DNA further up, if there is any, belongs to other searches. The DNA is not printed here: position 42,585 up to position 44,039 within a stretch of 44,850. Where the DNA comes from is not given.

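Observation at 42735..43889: AT-rich 384-aa orphan gene between the tail-fibre module and attR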

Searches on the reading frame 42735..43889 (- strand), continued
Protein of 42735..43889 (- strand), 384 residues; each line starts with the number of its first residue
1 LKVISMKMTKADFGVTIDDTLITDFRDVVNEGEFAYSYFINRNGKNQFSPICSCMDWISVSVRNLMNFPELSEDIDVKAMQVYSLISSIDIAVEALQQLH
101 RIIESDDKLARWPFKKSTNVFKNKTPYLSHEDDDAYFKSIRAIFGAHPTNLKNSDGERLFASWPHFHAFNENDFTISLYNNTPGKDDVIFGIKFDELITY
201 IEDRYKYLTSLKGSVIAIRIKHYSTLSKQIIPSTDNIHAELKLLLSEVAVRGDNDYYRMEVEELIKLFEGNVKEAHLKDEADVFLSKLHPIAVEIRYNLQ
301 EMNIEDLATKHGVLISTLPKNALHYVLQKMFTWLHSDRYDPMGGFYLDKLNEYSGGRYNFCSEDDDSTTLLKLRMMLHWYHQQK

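Call 76: search_protein_families(library=pfam, proteins=[L067:2748-3812:+, L081:6961-7869:+, L088:6878-7882:+, L061:2450-3673:+, L028:6057-7121:+, L074:5222-6826:+, L068:9649-12687:+, L087:9085-10248:+, L087:10261-13065:+, L074:9147-9644:+], max_evalue=0.001)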
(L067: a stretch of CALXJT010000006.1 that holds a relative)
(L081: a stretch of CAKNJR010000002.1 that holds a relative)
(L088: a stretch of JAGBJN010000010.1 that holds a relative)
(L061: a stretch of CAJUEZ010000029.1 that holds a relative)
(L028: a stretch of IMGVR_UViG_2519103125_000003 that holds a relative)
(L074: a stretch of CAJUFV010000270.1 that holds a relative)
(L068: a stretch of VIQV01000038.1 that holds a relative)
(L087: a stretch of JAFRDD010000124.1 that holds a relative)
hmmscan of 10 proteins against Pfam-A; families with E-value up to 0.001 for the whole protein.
L067:2748-3812:+ (354 aa): 2 families
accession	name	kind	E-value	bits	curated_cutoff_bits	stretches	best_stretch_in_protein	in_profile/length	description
PF06250.17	YhcG_C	-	6.6e-61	205.2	32.5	1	183-336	2-157/157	YhcG PDDEXK nuclease domain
PF17761.7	DUF1016_N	-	7.7e-33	113.9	32.8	1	27-159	2-137/137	DUF1016 N-terminal domain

L081:6961-7869:+ (302 aa): 1 family
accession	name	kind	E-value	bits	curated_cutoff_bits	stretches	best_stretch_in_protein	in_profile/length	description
PF00078.32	RVT_1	-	1e-12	48.6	29.6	1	43-246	6-197/205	Reverse transcriptase (RNA-dependent DNA polymerase)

L088:6878-7882:+ (334 aa): 0 families

L061:2450-3673:+ (407 aa): 1 family
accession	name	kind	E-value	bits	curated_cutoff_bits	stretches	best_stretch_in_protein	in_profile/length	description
PF01420.25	Methylase_S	-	2.1e-29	103.3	22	2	14-189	1-162/168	Type I restriction modification DNA specificity domain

L028:6057-7121:+ (354 aa): 2 families
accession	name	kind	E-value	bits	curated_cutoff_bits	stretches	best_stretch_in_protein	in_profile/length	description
PF01510.30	Amidase_2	-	2.7e-13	50.8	26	1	49-167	6-129/131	N-acetylmuramoyl-L-alanine amidase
PF08239.17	SH3_3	-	0.0006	20.4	27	1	223-258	2-38/54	Bacterial SH3 domain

L074:5222-6826:+ (534 aa): 3 families
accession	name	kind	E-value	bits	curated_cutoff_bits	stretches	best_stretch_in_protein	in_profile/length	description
PF02384.22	N6_Mtase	-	2.9e-117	391.9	20.4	1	189-497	2-310/311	N-6 DNA Methylase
PF12161.14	HsdM_N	-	3e-22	80.1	24.5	1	24-176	1-134/135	HsdM N-terminal domain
PF07669.17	Eco57I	-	5e-05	23.9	25.3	1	291-405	48-168/171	Eco57I restriction-modification methylase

L068:9649-12687:+ (1012 aa): 7 families
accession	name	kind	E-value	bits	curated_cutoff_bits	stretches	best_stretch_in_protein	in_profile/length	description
PF12008.13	EcoR124_C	-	1.6e-70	238.1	23.1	1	750-1008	2-260/260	Type I restriction and modification enzyme - subunit R C terminal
PF22679.2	T1R_D3-like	-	7.6e-61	205.6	27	1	565-728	2-158/158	Type I restriction enzyme subunit R domain 3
PF18766.7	SWI2_SNF2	-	7.1e-54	183.2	26.7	1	289-518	1-203/221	SWI2/SNF2 ATPase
PF04313.20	HSDR_N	-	3.3e-47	161.4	25.1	1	29-218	1-196/198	Type I restriction enzyme R protein N terminus (HSDR_N)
PF04851.21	ResIII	-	2.2e-39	135.4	22.5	1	285-460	3-163/164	Type III restriction enzyme, res subunit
PF00270.35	DEAD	-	4.9e-10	39.8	26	1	322-460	22-161/167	DEAD/DEAH box helicase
PF13588.12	HSDR_N_2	-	1.1e-05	25.9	25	1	121-222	12-104/110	Type I restriction enzyme R protein N terminus (HSDR_N)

L087:9085-10248:+ (387 aa): 4 families
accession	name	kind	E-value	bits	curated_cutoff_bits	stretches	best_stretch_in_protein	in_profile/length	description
PF00753.33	Lactamase_B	-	3.4e-14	53.7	22.7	1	14-80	4-67/196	Metallo-beta-lactamase superfamily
PF13483.12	Lactamase_B_3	-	2.6e-05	24.7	24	0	267-320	94-148/160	Beta-lactamase superfamily domain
PF12706.13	Lactamase_B_2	-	0.00011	22.3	27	0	29-78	3-52/200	Beta-lactamase superfamily domain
PF16661.11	Lactamase_B_6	-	0.00034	20.5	27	1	20-77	1-56/193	Metallo-beta-lactamase superfamily domain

L087:10261-13065:+ (934 aa): 1 family
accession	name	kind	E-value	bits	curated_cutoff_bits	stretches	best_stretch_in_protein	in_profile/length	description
PF00089.32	Trypsin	-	1e-05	25.9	20.6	1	6-157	14-198/220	Trypsin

L074:9147-9644:+ (165 aa): 1 family
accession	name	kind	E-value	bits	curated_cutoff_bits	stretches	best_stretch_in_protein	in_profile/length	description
PF24716.1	WapI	-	2.2e-14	54.3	27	1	6-131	4-127/138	Immunity protein WapI-like family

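Call 81: search_protein_families(library=padloc, alignment_id=A4, max_evalue=0.00001)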
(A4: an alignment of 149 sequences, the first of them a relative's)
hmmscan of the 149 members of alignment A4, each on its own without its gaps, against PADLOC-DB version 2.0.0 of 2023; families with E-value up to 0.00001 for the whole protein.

A. member 1, L026:2076-2285:- (69 aa): 0 families

B. families by the number of members that match (of 149 scanned): 391 families (the first 25 are shown)
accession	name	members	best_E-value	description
PDLC04135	mad3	2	8.3e-54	mads_3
PDLC02980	AriA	2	2.5e-24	-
PDLC04164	AriA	2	7.7e-11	-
PDLC00290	PtuA1|PtuA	2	1.4e-10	AAA ATPase domain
PDLC04133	mad1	2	1.8e-10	mads_1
PDLC02335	AbiLi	2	2.8e-10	AbiLi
PDLC02914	ATPase-Toprim_I-B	2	3.2e-10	-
PDLC00284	PtuA1|PtuA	2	3.7e-10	AAA ATPase domain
PDLC03878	NsnB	2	2e-09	-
PDLC04541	PDC-M25A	2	1.3e-07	-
PDLC00090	GajA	1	1.4e-186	AAA ATPase domain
PDLC00399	SduA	1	1.4e-168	DUF4263 domain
PDLC00148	GajB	1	1.9e-145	UrvD helicase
PDLC03022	MTase_I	1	6.3e-128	Type I methyltransferase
PDLC04795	PDC-S02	1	2.3e-121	-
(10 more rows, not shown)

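Call 85: search_solved_structures(query=L081:6961-7866:+, max_evalue=0.01)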
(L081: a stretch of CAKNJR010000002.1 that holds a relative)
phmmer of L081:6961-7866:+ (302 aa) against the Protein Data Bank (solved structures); distinct sequences matched with E-value up to 0.01: 8.
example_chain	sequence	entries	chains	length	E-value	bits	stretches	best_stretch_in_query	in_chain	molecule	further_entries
7v9u_A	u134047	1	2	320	2e-06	30.9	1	42-139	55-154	RNA-directed DNA polymerase from retron EC86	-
7v9x_A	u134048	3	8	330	2.2e-06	30.7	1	42-139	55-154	RNA-directed DNA polymerase from retron EC86 | Retron Ec86 reverse transcriptase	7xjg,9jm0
8qbk_A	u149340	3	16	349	2.7e-06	30.4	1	42-139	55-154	Retron Ec86 reverse transcriptase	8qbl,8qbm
9e8z_H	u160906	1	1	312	2.5e-05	27.2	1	48-268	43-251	Retron Ec83 reverse transcriptase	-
36ht_A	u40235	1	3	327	2.6e-05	27.2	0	38-123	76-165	Retron-Kva2 Reverse Transcriptase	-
9i2f_C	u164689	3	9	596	7.3e-05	25.7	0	167-256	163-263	Retron Ec67 protein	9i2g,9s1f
9lm3_A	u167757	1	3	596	7.4e-05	25.7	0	167-256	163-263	Retron Ec67 protein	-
9n69_E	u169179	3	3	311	0.00081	22.3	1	36-275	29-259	RNA-directed DNA polymerase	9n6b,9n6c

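Call 86: search_solved_structures(query=L088:6878-7879:+, max_evalue=1)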
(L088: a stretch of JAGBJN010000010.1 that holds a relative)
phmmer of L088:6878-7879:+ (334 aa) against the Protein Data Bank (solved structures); distinct sequences matched with E-value up to 1: 2.
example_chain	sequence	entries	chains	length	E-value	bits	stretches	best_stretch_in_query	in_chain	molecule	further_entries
1gju_A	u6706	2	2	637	0.18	14.4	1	183-269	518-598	MALTODEXTRIN GLYCOSYLTRANSFERASE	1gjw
1wlz_A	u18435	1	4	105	0.58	12.7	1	162-200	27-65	CAP-binding protein complex interacting protein 1 isoform a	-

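Call 98: search_dna_similar(query=window:42735-43874:-, collection=plasmids, mode=protein, max_rows=15, max_evalue=0.00001)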
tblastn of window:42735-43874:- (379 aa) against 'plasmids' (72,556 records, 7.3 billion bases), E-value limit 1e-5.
Records with a match: 33; places in all: 34; records where one place covers at least 80% of the query: 28.
Best place of each record, by identity: >=99% 1; 95-99% 1; <60% 31.
By first word of the organism name: Escherichia 14; Salmonella 4; Shigella 3; Bacillus 3; Vibrio 2; Proteus 2; Serratia 1; Klebsiella 1; Photobacterium 1; Providencia 1; and 1 more.
By predicted mobility (MOB-suite, as given by PLSDB): conjugative 25; non-mobilizable 7; mobilizable 1.
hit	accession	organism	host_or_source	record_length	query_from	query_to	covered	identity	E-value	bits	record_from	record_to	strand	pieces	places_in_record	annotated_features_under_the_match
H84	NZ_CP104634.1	Escherichia coli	cell culture,In-house environment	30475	1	379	100%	99.7%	0e+0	786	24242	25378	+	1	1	hypothetical protein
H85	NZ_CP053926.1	Serratia marcescens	Homo sapiens,platelet concentrate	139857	11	372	96%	42.6%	5e-81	277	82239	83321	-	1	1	hypothetical protein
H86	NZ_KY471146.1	Escherichia coli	-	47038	11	372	96%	41.0%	3e-81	278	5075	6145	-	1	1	hypothetical protein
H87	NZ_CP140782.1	Salmonella enterica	Homo sapiens,pure culture,feces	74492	11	372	96%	41.0%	3e-81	278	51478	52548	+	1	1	hypothetical protein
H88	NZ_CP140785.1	Salmonella enterica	Homo sapiens,pure culture,feces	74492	11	372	96%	41.0%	3e-81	278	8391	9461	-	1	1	hypothetical protein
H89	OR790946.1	Escherichia coli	-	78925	11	372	96%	41.0%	3e-81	278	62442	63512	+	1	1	hypothetical protein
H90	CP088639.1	Escherichia coli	Homo sapiens,blood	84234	11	372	96%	41.0%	3e-81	278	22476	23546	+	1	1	hypothetical protein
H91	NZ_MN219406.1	Escherichia coli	-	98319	11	372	96%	41.0%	3e-81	278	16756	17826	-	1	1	hypothetical protein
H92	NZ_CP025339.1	Salmonella enterica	Sus scrofa domesticus,sick pig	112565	11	372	96%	41.0%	3e-81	278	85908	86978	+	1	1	hypothetical protein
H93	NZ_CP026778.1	Shigella dysenteriae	-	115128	11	372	96%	41.0%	3e-81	278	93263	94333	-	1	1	hypothetical protein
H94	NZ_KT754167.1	Shigella dysenteriae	-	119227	11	372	96%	41.0%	3e-81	278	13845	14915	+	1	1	hypothetical protein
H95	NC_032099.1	Shigella dysenteriae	-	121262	11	372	96%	41.0%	3e-81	278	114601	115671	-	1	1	hypothetical protein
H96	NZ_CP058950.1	Escherichia coli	-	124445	11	372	96%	41.0%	3e-81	278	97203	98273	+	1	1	hypothetical protein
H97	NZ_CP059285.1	Escherichia coli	chicken meat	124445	11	372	96%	41.0%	3e-81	278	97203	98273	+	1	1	hypothetical protein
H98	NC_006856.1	Salmonella enterica subsp. enterica serovar Choleraesuis ...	-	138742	11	372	96%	41.0%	3e-81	278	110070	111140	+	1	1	hypothetical protein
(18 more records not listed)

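Call 100: get_annotated_region(hit=H98, flank=7000)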
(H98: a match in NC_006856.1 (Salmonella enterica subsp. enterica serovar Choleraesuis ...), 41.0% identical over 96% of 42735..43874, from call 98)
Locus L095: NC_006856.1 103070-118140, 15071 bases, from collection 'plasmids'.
description: Salmonella enterica subsp. enterica serovar Choleraesuis str. SC-B67 plasmid pSC138, complete sequence
organism: Salmonella enterica subsp. enterica serovar Choleraesuis str. SC-B67 (NCBI taxid 321314)
taxonomy: Bacteria; Pseudomonadota; Gammaproteobacteria; Enterobacterales; Enterobacteriaceae; Salmonella; Salmonella enterica; Salmonella enterica subsp. enterica serovar Choleraesuis str. SC-B67
host: -; source: -; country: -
typing (MOB-suite, as given by PLSDB): conjugative; replicon IncFIB; relaxase MOBP; mating-pair formation MPF_I
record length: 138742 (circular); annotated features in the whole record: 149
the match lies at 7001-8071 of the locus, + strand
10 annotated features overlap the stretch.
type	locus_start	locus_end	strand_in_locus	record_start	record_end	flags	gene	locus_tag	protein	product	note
CDS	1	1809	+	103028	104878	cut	-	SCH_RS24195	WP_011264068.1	hypothetical protein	-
CDS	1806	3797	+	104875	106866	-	-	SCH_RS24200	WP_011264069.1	hypothetical protein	-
CDS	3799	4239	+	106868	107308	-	-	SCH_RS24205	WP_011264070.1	hypothetical protein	-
CDS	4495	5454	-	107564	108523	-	-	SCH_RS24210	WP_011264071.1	bacteriophage abortive infection AbiH family protein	-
CDS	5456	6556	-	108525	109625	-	-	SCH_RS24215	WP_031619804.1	PIN domain-containing protein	-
CDS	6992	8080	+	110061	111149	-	-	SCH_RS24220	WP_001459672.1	hypothetical protein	-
CDS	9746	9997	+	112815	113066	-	-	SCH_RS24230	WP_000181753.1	hypothetical protein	-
CDS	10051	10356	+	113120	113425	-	-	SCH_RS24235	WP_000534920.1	hypothetical protein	-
CDS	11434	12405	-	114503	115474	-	-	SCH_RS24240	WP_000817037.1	ParB/RepB/Spo0J family plasmid partition protein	-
CDS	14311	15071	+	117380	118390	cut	-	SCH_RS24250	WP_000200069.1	RepB family plasmid replication initiator protein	GO:0006270 - DNA replication initiation [Evidence IEA]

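Call 101: find_homologous_proteins(query=L081:7899-9038:+, max_evalue=0.00001)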
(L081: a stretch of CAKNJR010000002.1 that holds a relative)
Query L081:7899-9038:+ (380 aa): 73 proteins with E <= 0.00001 among 4577 candidates.
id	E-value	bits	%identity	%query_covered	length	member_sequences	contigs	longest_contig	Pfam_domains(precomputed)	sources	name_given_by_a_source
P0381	7.0e-250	847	100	100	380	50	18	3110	-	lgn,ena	-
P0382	1.9e-197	674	77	99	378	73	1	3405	-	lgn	-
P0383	1.7e-196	671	79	99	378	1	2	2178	-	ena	-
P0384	1.0e-187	642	77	95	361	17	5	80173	-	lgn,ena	-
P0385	9.9e-181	619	73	98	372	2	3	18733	-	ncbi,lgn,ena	-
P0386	2.2e-176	605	72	99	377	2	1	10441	-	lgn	-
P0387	4.0e-173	594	71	98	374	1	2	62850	-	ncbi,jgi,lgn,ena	-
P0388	1.1e-170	586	79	87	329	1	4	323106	-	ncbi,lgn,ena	-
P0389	2.1e-156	539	65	98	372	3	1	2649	-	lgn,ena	-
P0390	1.4e-153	530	63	98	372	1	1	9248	-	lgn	-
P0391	3.3e-152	525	64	98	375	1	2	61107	-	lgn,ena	-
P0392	5.6e-152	524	64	98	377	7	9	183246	-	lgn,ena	-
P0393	9.3e-152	524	62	98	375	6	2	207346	-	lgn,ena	-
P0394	1.1e-151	524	62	99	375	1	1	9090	-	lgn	-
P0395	1.6e-151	523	62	98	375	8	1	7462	-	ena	-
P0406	1.0e-146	507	61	99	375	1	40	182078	-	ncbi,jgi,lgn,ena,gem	jgi:hypothetical protein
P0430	5.7e-118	413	54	98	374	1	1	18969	-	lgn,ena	-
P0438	4.1e-110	387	50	97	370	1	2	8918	-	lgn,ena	-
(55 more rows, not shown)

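Call 102: find_encoding_contigs(protein=P0406, flank=4000, max_places=3)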
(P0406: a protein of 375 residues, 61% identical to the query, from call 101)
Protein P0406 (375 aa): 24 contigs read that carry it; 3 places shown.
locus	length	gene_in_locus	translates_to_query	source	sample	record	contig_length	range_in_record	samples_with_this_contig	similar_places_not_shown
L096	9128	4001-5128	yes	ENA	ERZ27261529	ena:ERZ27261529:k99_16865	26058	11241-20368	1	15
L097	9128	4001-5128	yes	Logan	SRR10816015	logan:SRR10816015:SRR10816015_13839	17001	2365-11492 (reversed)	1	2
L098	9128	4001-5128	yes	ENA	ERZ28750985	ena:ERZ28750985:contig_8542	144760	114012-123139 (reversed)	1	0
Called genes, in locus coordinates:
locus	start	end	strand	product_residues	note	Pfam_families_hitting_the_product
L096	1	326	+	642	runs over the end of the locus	PF12564:TypeIII_RM_meth, PF01555:N6_N4_Mtase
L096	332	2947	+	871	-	PF00270:DEAD (weak), PF04851:ResIII, PF18766:SWI2_SNF2 (weak), PF27159:HI_1054_N, PF27365:HI_1054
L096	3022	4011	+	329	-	-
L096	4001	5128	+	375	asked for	-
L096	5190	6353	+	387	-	PF00753:Lactamase_B, PF23023:Anti-Pycsar_Apyc1 (faint)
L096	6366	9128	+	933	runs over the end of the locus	-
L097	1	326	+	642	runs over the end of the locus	PF12564:TypeIII_RM_meth, PF01555:N6_N4_Mtase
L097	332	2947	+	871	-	PF00270:DEAD (weak), PF04851:ResIII, PF18766:SWI2_SNF2 (weak), PF27159:HI_1054_N, PF27365:HI_1054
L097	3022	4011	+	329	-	-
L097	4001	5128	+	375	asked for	-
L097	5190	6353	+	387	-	PF00753:Lactamase_B, PF23023:Anti-Pycsar_Apyc1 (faint)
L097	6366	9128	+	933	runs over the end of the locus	-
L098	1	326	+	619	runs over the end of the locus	PF12564:TypeIII_RM_meth, PF01555:N6_N4_Mtase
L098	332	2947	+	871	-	PF00270:DEAD (weak), PF04851:ResIII, PF18766:SWI2_SNF2 (weak), PF27159:HI_1054_N, PF27365:HI_1054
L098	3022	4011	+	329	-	-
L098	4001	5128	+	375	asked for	-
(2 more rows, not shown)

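Call 103: find_encoding_contigs(protein=P0430, flank=4000, max_places=2)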
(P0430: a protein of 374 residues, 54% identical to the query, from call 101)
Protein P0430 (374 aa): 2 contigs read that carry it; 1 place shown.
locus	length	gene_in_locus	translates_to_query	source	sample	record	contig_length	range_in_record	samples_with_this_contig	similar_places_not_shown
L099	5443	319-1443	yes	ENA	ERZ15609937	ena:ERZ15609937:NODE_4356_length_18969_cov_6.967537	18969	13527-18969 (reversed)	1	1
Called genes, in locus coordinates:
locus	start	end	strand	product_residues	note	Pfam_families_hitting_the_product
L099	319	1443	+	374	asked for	-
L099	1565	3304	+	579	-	PF03235:GmrSD_N, PF07510:GmrSD_C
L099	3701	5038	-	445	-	PF08245:Mur_ligase_M, PF02875:Mur_ligase_C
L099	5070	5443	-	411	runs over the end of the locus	PF06838:Met_gamma_lyase, PF01053:Cys_Met_Meta_PP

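Call 104: find_encoding_contigs(protein=P0438, flank=4000, max_places=2)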
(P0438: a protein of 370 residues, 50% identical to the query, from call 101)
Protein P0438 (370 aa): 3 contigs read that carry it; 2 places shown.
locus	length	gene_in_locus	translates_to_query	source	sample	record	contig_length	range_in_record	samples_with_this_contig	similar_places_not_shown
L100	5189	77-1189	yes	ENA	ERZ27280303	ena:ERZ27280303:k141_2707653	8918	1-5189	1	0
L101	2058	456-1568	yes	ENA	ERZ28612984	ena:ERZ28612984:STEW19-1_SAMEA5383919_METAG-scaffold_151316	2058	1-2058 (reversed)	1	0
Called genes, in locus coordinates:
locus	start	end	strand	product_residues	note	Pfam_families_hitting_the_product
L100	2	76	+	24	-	?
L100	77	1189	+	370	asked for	-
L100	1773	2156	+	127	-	-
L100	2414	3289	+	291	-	PF10543:ORF6N, PF09669:Phage_pRha (faint)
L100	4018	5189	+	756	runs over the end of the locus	PF09479:Flg_new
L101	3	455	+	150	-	?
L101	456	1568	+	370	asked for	-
